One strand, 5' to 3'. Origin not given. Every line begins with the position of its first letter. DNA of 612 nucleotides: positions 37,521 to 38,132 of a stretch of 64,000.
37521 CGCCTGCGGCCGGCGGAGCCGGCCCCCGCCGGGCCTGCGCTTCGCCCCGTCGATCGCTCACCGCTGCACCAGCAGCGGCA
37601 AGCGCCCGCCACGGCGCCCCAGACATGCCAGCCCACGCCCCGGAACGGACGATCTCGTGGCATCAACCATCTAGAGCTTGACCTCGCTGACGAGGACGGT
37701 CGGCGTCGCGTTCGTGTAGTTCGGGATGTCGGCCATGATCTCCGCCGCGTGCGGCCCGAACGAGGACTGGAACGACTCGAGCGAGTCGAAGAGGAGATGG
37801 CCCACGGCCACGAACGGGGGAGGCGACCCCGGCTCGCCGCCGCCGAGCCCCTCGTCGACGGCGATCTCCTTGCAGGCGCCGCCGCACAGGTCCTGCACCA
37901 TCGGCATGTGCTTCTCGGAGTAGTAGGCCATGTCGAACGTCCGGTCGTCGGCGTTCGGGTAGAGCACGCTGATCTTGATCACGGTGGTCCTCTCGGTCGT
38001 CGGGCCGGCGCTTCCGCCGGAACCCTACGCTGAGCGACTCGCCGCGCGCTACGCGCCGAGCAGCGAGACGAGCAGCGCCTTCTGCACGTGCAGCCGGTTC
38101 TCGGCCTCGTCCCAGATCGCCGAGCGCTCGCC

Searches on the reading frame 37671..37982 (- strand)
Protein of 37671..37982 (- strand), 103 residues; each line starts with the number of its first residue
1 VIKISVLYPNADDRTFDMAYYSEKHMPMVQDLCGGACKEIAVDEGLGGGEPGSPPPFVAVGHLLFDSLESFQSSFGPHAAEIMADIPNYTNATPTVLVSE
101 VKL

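Call 27: search_protein_families(library=pfam, proteins=[window:37671-37982:-], max_evalue=0.01)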
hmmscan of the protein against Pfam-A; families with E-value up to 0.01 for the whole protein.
window:37671-37982:- (103 aa): 1 family
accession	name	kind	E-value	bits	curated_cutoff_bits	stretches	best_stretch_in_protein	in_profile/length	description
PF07110.17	EthD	-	1.4e-07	33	22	1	18-90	10-93/96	EthD domain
